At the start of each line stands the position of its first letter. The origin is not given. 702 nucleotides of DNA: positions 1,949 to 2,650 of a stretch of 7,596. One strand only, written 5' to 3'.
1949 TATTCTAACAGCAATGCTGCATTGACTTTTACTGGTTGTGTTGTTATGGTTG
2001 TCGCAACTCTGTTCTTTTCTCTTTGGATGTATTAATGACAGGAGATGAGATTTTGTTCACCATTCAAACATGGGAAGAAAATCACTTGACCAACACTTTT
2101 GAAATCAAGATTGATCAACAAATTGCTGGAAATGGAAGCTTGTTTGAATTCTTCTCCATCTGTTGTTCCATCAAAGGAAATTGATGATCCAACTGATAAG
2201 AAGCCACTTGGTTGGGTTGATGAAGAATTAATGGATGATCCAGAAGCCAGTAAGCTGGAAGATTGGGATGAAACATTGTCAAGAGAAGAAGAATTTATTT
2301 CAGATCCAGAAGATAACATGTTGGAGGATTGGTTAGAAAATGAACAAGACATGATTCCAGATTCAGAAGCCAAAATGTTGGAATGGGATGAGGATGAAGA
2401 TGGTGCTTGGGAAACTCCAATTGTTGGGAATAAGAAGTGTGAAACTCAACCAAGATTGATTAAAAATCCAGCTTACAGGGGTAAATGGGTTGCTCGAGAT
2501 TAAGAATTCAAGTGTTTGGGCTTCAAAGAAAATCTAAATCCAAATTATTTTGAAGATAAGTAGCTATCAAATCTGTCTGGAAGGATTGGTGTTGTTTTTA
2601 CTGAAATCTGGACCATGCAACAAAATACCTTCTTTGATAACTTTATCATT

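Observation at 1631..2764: Intronless, decayed calnexin copy with a mutated P-domain: a candidate processed pseudogene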

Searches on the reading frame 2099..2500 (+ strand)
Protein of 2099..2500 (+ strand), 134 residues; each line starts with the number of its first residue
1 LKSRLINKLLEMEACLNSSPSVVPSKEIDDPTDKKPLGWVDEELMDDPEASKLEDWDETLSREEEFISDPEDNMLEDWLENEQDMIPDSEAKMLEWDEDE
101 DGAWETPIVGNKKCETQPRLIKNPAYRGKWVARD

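Call 5: search_protein_families(library=pfam, max_evalue=1, proteins=[window:2099-2500:+])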
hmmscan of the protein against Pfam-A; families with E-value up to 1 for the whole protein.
window:2099-2500:+ (134 aa): 3 families
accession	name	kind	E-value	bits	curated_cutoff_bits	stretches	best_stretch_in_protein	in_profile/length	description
PF00262.25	Calreticulin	-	2.7e-32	112.5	25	1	17-132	193-313/369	Calreticulin family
PF20912.2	RPC3_helical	-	0.068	14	27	0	64-94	30-59/64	DNA-directed RNA polymerase III subunit RPC3, helical hairpin domain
PF10052.14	DUF2288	-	0.44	11.1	25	0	38-61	53-75/91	Protein of unknown function (DUF2288)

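Call 30: search_protein_representatives(protein=window:2144-2500:+)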
Query: 119 residues. Proteins with E-value up to 0.001 (for the whole library): 646; up to 1e-10: 173; up to 1e-30: 0. The best 150 are listed.
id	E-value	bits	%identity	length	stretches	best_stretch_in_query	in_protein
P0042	2.8e-23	98.9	56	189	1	4-116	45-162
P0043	3.1e-21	92.3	60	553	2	3-117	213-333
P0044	2.4e-20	89.5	56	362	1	4-117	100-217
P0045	3.1e-20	89.1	57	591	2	4-117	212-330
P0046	2.4e-19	86.3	54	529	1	4-117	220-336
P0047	3.1e-19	85.9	55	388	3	4-116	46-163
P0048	8.9e-19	84.4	55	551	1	3-117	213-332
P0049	1.6e-18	83.6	54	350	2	4-116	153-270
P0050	3.1e-18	82.7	51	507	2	3-115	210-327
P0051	3.2e-18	82.6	51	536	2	2-116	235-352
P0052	4.1e-18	82.3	52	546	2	4-117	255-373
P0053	8.0e-18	81.3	52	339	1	4-116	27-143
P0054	8.0e-18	81.3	54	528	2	4-117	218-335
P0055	1.2e-17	80.8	54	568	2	5-117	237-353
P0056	1.6e-17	80.4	48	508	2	4-117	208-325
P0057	1.8e-17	80.2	53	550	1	4-117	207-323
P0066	1.1e-16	77.6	53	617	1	4-117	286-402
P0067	1.3e-16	77.5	53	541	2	4-117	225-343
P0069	1.7e-16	77.1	50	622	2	4-117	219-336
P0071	2.0e-16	76.8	54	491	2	4-115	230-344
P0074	2.8e-16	76.3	46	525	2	3-117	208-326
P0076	3.3e-16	76.1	49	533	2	4-116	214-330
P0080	6.7e-16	75.1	53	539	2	4-116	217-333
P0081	6.8e-16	75.1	51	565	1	4-116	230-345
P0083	9.4e-16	74.6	52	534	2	4-117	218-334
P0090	3.2e-15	72.9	50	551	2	4-117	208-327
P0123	7.4e-14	68.5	50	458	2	5-116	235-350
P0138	1.7e-13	67.4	44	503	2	4-116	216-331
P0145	4.0e-13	66.1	45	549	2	4-117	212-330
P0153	5.9e-13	65.6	43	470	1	4-117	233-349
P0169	2.1e-12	63.8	49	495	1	5-117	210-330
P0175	4.2e-12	62.8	55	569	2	4-116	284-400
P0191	1.1e-11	61.5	46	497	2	3-115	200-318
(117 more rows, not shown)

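Call 31: list_cluster_members(proteins=[P0042, P0043, P0044, P0045, P0046, P0047, P0048, P0049, P0050, P0051])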
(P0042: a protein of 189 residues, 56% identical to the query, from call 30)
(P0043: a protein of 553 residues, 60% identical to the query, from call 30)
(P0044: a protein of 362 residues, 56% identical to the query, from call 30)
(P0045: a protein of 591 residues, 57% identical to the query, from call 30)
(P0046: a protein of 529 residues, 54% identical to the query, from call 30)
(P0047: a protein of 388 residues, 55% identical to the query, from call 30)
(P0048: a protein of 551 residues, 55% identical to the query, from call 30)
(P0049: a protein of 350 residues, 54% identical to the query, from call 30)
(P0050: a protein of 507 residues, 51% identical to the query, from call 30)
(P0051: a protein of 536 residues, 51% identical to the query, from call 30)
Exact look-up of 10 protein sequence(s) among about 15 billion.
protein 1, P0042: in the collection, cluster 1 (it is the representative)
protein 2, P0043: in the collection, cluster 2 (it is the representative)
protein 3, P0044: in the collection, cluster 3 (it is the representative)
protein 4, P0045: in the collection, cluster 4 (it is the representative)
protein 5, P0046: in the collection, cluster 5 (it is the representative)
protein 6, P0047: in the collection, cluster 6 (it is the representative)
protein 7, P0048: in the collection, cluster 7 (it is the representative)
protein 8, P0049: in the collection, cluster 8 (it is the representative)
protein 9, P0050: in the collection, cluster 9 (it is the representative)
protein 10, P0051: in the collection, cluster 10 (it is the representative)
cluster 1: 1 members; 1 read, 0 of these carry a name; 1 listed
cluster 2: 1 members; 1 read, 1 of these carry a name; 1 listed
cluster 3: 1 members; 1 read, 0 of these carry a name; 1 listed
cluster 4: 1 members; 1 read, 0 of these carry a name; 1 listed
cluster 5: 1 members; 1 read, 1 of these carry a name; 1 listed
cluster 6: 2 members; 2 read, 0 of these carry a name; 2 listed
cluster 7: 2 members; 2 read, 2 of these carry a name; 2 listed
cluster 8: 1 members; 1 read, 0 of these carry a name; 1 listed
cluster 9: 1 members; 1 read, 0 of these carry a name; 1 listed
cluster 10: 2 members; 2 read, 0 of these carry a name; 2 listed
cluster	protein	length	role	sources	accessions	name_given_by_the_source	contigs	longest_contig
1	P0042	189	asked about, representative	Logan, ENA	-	-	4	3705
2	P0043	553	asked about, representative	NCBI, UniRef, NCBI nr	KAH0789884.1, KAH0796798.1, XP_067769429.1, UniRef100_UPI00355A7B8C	calnexin [Histomonas meleagridis] | calnexin n=1 Tax=Histomonas meleagridis TaxID=135588 RepID=UPI00355A7B8C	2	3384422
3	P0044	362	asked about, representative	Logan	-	-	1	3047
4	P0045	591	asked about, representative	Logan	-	-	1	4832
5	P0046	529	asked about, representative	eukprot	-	TRINITY_DN44304_c0_g1_i1.p1 TRINITY_DN44304_c0_g1~~TRINITY_DN44304_c0_g1_i1.p1 ORF ...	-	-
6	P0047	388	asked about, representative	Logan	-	-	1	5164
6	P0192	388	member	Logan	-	-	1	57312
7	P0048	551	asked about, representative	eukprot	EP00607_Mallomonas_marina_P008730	CAMPEP_0182416664 /NCGR_PEP_ID=MMETSP1167-20130531/1043_1 /TAXON_ID=2988 ...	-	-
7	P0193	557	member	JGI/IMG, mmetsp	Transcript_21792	Transcript_21792/g.21951 ORF Transcript_21792/g.21951 Transcript_21792/m.21951 ...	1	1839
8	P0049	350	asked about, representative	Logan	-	-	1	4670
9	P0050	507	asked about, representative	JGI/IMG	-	-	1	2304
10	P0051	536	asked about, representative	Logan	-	-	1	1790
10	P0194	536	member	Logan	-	-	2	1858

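Call 33: find_encoding_contigs(protein=P0042, flank=10000, max_places=6)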
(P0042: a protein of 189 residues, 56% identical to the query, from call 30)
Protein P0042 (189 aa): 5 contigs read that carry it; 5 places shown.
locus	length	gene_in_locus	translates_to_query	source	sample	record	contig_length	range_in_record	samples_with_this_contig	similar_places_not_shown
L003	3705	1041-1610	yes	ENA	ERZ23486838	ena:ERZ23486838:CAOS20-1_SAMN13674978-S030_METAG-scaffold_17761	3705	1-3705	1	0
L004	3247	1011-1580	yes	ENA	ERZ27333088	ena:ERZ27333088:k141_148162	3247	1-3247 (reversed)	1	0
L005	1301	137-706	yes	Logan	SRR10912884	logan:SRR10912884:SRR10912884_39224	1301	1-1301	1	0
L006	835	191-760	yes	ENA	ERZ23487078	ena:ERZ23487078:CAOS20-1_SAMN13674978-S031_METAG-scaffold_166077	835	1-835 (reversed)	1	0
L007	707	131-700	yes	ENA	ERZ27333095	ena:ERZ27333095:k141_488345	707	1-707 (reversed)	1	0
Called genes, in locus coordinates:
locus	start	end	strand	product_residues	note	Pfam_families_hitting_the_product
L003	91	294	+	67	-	-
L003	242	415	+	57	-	-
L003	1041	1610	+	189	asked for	PF00262:Calreticulin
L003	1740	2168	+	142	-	-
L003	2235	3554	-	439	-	-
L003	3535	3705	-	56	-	?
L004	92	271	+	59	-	-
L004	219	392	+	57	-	-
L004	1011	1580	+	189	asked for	PF00262:Calreticulin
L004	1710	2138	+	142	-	-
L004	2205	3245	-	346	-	?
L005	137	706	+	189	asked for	PF00262:Calreticulin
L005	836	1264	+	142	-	-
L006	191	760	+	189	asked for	PF00262:Calreticulin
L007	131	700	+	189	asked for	PF00262:Calreticulin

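Call 54: list_cluster_members(proteins=[P0138, P0081, P0123, P0080, P0169, P0076, P0069, P0083, P0191, P0090])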
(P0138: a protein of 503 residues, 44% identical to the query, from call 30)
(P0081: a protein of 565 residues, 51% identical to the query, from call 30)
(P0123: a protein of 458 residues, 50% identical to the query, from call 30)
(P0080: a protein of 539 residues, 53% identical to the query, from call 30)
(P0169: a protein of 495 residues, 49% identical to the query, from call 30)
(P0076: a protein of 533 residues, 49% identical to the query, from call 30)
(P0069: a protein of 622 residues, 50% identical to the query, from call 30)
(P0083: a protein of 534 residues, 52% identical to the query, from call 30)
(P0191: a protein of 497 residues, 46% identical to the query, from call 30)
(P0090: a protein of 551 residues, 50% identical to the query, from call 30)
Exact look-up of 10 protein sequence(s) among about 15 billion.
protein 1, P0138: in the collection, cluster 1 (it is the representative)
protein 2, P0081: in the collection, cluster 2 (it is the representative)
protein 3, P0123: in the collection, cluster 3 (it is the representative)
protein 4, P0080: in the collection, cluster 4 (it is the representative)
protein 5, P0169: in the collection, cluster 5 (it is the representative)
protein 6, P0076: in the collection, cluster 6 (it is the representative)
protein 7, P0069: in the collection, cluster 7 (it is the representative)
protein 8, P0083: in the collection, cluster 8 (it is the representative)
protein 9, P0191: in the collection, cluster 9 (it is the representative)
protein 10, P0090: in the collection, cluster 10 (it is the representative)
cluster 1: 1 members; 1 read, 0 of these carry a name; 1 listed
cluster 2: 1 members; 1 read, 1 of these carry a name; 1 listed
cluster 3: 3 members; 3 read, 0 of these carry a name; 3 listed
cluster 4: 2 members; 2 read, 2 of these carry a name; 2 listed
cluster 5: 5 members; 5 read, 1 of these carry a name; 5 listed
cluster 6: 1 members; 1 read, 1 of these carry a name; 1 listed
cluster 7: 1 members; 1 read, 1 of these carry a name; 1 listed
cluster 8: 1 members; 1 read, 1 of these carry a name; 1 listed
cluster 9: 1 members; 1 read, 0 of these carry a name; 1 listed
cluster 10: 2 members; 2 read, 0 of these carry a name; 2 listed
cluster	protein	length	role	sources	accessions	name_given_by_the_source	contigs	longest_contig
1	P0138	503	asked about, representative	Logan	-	-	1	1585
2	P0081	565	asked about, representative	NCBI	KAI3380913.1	hypothetical protein SNEBB_006229, partial [Seison nebaliae]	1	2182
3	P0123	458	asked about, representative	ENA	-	-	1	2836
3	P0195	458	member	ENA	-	-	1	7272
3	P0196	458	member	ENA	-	-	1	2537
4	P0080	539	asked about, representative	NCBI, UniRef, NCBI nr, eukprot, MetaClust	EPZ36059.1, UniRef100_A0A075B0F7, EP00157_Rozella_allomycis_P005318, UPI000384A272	Concanavalin A-like lectin/glucanase, subgroup domain-containing protein [Rozella ... | Concanavalin A-like lectin/glucanase, subgroup domain-containing protein n=1 Tax=Rozella ... | EPZ36059.1 Concanavalin A-like lectin/glucanase, subgroup domain-containing protein ...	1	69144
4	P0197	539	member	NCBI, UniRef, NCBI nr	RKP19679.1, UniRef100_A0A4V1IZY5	Calreticulin-domain-containing protein [Rozella allomycis CSF55] | Calreticulin-domain-containing protein n=1 Tax=Rozella allomycis (strain CSF55) ...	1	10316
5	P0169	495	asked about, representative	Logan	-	-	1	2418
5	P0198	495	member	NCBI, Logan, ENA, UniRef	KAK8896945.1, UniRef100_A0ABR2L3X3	hypothetical protein M9Y10_014872 [Tritrichomonas musculus] | Calreticulin family protein n=1 Tax=Tritrichomonas musculus TaxID=1915356 ...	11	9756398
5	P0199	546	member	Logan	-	-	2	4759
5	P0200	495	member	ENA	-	-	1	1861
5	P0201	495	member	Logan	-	-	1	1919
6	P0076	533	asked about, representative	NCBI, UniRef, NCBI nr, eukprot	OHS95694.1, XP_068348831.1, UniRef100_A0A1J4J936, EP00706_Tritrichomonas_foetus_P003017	Calnexin like protein [Tritrichomonas foetus] | Calnexin like protein n=1 Tax=Tritrichomonas foetus TaxID=1144522 RepID=A0A1J4J936_9EUKA | OHS95694.1 Calnexin like protein [Tritrichomonas foetus]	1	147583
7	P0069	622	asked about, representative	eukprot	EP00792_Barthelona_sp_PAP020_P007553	TRINITY_DN3149_c7_g1_i1.p1 TRINITY_DN3149_c7_g1~~TRINITY_DN3149_c7_g1_i1.p1 ORF ...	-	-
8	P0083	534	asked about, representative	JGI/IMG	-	calnexin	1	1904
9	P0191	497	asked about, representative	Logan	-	-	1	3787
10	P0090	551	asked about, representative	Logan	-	-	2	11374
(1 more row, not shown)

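Call 55: list_cluster_members(proteins=[P0071, P0074, P0145, P0054, P0153, P0055, P0057, P0175, P0067, P0066])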
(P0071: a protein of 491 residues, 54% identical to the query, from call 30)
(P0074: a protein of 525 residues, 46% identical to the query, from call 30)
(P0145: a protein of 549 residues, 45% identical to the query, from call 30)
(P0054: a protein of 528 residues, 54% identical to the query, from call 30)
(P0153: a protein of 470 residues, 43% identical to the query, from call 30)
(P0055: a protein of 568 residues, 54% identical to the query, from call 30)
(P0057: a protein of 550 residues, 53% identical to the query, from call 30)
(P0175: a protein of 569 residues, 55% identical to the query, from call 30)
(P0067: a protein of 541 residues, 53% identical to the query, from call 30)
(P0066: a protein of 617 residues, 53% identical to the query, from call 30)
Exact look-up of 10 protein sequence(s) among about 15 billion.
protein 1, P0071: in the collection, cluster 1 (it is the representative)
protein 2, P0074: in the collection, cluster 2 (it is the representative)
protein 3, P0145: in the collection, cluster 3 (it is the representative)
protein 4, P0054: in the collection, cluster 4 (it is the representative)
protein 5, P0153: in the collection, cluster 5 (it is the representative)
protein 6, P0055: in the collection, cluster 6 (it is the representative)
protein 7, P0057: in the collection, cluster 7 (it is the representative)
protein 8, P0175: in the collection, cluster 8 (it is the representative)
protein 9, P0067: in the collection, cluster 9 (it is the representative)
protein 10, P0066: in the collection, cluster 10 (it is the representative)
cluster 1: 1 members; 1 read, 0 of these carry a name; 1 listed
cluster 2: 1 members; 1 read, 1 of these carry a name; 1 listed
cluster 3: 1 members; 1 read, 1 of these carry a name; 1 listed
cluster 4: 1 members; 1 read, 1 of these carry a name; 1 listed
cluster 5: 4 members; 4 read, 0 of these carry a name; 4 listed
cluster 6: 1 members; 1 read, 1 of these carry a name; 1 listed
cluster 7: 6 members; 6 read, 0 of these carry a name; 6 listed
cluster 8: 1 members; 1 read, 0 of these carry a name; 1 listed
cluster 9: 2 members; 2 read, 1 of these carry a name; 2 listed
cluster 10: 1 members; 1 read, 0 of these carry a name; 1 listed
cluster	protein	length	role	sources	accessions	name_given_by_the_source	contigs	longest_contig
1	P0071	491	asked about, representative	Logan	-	-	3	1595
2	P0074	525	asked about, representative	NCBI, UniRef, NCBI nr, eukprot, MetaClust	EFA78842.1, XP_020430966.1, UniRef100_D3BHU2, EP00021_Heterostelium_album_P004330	calnexin [Heterostelium album PN500] | Calnexin n=1 Tax=Heterostelium pallidum (strain ATCC 26659 / Pp 5 / PN500) TaxID=670386 ... | XP_020430966.1 calnexin [Heterostelium album PN500]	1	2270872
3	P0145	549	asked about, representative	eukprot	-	g6225.t1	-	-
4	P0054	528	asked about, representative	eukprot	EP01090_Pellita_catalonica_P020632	TRINITY_DN7466_c0_g1_i1.p1 TRINITY_DN7466_c0_g1~~TRINITY_DN7466_c0_g1_i1.p1 ORF ...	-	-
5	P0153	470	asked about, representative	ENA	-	-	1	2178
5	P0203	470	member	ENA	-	-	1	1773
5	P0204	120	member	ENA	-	-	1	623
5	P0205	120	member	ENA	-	-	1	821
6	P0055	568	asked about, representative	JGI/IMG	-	calnexin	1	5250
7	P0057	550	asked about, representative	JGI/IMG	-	-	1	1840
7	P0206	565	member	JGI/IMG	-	-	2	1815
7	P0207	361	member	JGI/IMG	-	-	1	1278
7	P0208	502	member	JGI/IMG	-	-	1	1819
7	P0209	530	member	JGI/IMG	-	-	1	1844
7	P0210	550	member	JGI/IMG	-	-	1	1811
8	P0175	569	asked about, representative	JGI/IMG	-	-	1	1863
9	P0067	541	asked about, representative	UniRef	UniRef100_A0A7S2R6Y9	Calnexin n=1 Tax=Rhizochromulina marina TaxID=1034831 RepID=A0A7S2R6Y9_9STRA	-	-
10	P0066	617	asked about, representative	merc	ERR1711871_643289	-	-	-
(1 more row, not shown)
